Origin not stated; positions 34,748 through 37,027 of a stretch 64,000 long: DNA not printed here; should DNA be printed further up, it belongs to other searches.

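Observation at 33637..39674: Mycobacterial-style polyprenyl-phospho-arabinofuranose (DPA-like) pathway operon in a Gram-negative housekeeping neighbourhood, acceptor unknown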

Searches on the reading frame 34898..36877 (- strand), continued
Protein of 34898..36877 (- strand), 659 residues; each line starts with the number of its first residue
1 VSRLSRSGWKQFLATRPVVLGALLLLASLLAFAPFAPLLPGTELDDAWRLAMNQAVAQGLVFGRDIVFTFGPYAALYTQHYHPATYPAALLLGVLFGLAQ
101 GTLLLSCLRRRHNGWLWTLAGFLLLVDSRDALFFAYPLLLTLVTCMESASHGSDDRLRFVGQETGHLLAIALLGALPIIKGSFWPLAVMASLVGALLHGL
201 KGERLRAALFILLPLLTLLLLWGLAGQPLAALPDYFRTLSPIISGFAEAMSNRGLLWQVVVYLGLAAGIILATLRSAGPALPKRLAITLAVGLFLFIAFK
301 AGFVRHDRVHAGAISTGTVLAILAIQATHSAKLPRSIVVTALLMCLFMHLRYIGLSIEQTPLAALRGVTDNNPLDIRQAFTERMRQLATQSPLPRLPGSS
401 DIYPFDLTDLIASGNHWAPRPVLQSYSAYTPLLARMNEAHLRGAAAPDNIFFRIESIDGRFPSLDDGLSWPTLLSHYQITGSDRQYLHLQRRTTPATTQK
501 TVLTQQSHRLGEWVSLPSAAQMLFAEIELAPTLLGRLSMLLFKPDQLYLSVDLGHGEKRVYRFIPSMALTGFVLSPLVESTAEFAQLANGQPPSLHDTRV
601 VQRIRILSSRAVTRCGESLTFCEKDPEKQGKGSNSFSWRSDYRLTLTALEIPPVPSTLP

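Call 64: find_encoding_contigs(protein=P0007, flank=10000, max_places=1)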
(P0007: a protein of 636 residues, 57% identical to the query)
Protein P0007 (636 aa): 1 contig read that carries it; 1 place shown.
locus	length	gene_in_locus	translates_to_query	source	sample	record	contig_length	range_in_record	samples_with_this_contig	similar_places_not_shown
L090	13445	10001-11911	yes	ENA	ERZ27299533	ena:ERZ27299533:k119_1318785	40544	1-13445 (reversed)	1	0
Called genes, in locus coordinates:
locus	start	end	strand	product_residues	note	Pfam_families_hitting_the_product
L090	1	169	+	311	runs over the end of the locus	PF03331:LpxC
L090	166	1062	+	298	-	PF01551:Peptidase_M23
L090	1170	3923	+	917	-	PF07517:SecA_DEAD, PF01043:SecA_PP_bind, PF21090:P-loop_SecA, PF07516:SecA_SW, PF02810:SEC-C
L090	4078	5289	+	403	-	PF01960:ArgJ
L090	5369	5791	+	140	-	PF00293:NUDIX, PF14815:NUDIX_4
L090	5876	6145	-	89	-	-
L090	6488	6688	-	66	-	PF03884:YacG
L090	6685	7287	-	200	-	PF01121:CoaE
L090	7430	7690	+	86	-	PF03693:ParD_antitoxin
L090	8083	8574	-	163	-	-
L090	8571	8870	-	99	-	-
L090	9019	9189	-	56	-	-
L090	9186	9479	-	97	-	PF18765:Polbeta (weak), PF01909:NTP_transf_2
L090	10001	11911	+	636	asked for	-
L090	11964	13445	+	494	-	?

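Call 65: find_encoding_contigs(protein=P0008, flank=10000, max_places=1)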
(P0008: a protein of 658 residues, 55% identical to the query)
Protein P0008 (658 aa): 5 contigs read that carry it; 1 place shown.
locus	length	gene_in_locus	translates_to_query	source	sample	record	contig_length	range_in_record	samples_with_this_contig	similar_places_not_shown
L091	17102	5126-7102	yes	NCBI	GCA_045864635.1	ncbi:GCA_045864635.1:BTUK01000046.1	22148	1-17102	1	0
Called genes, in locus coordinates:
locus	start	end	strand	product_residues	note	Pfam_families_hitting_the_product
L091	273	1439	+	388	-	PF02771:Acyl-CoA_dh_N, PF02770:Acyl-CoA_dh_M, PF00441:Acyl-CoA_dh_1, PF08028:Acyl-CoA_dh_2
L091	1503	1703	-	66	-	PF03884:YacG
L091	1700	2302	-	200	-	PF01121:CoaE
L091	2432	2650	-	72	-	-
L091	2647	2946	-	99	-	-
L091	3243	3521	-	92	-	PF12441:CopG_antitoxin (faint)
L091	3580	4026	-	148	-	-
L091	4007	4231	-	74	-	-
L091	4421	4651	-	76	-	PF19891:DUF6364 (weak)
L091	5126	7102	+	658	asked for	-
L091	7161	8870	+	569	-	-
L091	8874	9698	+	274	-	PF00535:Glycos_transf_2, PF10111:Glyco_tranf_2_2 (weak), PF13641:Glyco_tranf_2_3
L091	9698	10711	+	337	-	PF04138:GtrA_DPMS_TM, PF13489:Methyltransf_23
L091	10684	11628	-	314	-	PF00535:Glycos_transf_2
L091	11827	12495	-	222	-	PF13489:Methyltransf_23, PF08241:Methyltransf_11 (weak), PF08242:Methyltransf_12 (weak), PF13649:Methyltransf_25 (weak)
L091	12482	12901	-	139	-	PF04138:GtrA_DPMS_TM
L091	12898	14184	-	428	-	PF01266:DAO, PF01593:Amino_oxidase, PF13450:NAD_binding_8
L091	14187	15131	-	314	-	PF01073:3Beta_HSD (weak), PF01370:Epimerase, PF13460:NAD_binding_10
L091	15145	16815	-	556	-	-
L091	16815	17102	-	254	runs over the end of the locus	PF00106:adh_short, PF03808:Glyco_tran_WecG (faint), PF13561:adh_short_C2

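Call 72: get_annotated_region(hit=H2, flank=8000)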
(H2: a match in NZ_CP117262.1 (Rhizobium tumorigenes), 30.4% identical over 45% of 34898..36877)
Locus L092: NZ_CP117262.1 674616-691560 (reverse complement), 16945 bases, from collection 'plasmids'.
description: Rhizobium tumorigenes strain 932 plasmid pRt932, complete sequence
organism: Rhizobium tumorigenes (NCBI taxid 2041385)
taxonomy: Bacteria; Pseudomonadota; Alphaproteobacteria; Hyphomicrobiales; Rhizobiaceae; Rhizobium; Rhizobium tumorigenes
host: -; source: Rubus sp.,pure bacterial culture,Aerial tumor; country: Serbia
typing (MOB-suite, as given by PLSDB): non-mobilizable
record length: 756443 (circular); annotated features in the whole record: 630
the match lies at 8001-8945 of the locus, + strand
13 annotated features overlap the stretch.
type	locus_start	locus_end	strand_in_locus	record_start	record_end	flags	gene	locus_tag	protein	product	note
CDS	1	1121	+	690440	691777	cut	-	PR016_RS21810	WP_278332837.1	FAD-binding oxidoreductase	-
CDS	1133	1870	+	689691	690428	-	-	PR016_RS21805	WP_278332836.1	SDR family NAD(P)-dependent oxidoreductase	-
CDS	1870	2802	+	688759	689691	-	-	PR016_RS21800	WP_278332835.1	NAD-dependent epimerase/dehydratase family protein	-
CDS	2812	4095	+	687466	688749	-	-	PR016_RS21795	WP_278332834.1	NAD(P)/FAD-dependent oxidoreductase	-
CDS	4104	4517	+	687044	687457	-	-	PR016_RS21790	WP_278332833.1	GtrA family protein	-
CDS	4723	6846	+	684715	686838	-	-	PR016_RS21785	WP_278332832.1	hypothetical protein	-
CDS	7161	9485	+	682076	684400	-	-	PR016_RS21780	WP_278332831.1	hypothetical protein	-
CDS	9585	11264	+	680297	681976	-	pseG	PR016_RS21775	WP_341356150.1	UDP-2,4-diacetamido-2,4, 6-trideoxy-beta-L-altropyranose hydrolase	-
CDS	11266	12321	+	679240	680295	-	pseI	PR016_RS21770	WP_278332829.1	pseudaminic acid synthase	-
CDS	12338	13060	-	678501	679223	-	pseF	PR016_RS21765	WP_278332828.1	pseudaminic acid cytidylyltransferase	-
CDS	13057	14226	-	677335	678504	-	pseC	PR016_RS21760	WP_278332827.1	UDP-4-amino-4, 6-dideoxy-N-acetyl-beta-L-altrosamine transaminase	-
CDS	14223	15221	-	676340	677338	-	pseB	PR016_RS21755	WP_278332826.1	UDP-N-acetylglucosamine 4,6-dehydratase (inverting)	-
CDS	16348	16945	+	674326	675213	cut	-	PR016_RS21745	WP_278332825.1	class I SAM-dependent methyltransferase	GO:0032259 - methylation [Evidence IEA]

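Call 73: get_annotated_region(hit=H5, flank=6000)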
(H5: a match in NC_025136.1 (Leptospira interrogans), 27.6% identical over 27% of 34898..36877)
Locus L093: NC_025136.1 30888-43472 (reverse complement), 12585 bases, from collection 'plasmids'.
description: Leptospira interrogans serovar Canicola plasmid pGui1, complete sequence
organism: Leptospira interrogans (NCBI taxid 211880)
taxonomy: Bacteria; Spirochaetota; Spirochaetia; Leptospirales; Leptospiraceae; Leptospira; Leptospira interrogans
host: -; source: -; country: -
typing (MOB-suite, as given by PLSDB): non-mobilizable; replicon rep_cluster_216
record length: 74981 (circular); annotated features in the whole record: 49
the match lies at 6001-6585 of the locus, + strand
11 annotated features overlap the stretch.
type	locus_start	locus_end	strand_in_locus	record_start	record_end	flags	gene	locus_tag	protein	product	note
CDS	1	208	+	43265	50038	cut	-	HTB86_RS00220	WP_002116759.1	TIGR04388 family protein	-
CDS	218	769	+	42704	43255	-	-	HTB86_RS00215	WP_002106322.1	hypothetical protein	-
CDS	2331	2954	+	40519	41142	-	-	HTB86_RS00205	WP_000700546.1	hypothetical protein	-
CDS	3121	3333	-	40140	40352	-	-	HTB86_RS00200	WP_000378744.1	hypothetical protein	-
CDS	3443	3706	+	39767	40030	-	-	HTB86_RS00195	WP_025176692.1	hypothetical protein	-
CDS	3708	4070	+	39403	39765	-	-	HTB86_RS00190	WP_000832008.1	hypothetical protein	-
CDS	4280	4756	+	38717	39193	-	-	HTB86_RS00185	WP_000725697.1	hypothetical protein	-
CDS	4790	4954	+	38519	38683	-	-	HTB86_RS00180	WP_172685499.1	hypothetical protein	-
CDS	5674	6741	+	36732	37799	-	-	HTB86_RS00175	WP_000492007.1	hypothetical protein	-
CDS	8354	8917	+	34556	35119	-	-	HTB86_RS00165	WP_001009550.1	tetratricopeptide repeat protein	-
CDS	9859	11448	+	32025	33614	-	-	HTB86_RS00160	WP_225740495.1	TolC family protein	GO:0055085 - transmembrane transport [Evidence IEA]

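Call 89: search_protein_representatives(alignment_id=A1)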
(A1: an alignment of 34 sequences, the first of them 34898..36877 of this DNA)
Query: 34 sequences, 790 profile positions. Proteins with E-value up to 0.001 (for the whole library): 9642; up to 1e-10: 7629; up to 1e-30: 5213. The best 150 are listed.
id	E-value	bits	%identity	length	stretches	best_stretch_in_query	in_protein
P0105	0.0e+00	1076.3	-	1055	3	8-789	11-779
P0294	0.0e+00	1071.7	-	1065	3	9-785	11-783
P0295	0.0e+00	1056.0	-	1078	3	20-788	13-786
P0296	0.0e+00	1013.8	-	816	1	12-789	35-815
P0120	0.0e+00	1010.9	-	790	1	14-789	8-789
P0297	4.2e-299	1010.5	-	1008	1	17-789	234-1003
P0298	8.2e-280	946.7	-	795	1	11-789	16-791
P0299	9.2e-276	933.3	-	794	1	19-788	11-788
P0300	7.5e-272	920.4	-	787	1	21-789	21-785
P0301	9.4e-271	916.8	-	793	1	15-789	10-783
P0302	2.1e-269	912.3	-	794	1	8-788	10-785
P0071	2.5e-268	908.8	-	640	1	11-644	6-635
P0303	8.3e-268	907.0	-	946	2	11-788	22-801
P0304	9.0e-268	906.9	-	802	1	17-788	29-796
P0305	3.1e-267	905.2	-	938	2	19-789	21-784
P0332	1.1e-247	840.5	-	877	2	21-785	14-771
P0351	4.1e-238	808.8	-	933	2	9-782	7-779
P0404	4.1e-220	749.3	-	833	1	15-788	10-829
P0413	2.3e-218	743.5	-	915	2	3-783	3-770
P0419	1.6e-217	740.7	-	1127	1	19-788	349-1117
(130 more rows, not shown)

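Call 90: search_protein_families(library=pfam, proteins=[P0297, P0419, P0294, P0295, P0303, P0305, P0351, P0413, P0332, P0404], max_evalue=0.001)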
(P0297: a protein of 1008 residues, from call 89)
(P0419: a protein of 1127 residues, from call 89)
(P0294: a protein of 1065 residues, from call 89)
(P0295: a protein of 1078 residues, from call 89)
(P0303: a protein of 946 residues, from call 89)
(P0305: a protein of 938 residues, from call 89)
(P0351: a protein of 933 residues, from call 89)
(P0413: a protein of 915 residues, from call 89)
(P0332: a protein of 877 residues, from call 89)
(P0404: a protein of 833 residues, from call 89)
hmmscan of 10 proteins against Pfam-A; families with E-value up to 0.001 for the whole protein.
P0297 (1008 aa): 0 families

P0419 (1127 aa): 0 families

P0294 (1065 aa): 0 families

P0295 (1078 aa): 0 families

P0303 (946 aa): 0 families

P0305 (938 aa): 1 family
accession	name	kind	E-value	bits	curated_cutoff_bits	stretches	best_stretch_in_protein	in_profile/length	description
PF11196.13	DUF2834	-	0.00063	20.4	22.9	0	28-114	5-95/96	Protein of unknown function DUF2834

P0351 (933 aa): 0 families

P0413 (915 aa): 0 families

P0332 (877 aa): 0 families

P0404 (833 aa): 0 families

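Call 93: search_protein_families(library=pfam, proteins=[L033:12145-13923:+, L092:4723-6846:+, L091:7161-8870:+, L091:15145-16815:-, L004:7960-10299:+], max_evalue=0.05)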
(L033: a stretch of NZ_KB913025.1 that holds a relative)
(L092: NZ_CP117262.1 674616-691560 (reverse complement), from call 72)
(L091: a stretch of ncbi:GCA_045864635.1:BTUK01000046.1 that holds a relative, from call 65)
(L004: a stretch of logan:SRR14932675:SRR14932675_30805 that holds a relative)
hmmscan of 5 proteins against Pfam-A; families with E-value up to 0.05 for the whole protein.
L033:12145-13923:+ (592 aa): 0 families

L092:4723-6846:+ (707 aa): 0 families

L091:7161-8870:+ (569 aa): 0 families

L091:15145-16815:- (556 aa): 1 family
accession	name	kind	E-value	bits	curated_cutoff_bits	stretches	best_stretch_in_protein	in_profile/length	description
PF02366.24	PMT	-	4.1e-05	23.7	22.7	1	116-270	86-240/245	Dolichyl-phosphate-mannose-protein mannosyltransferase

L004:7960-10299:+ (779 aa): 0 families
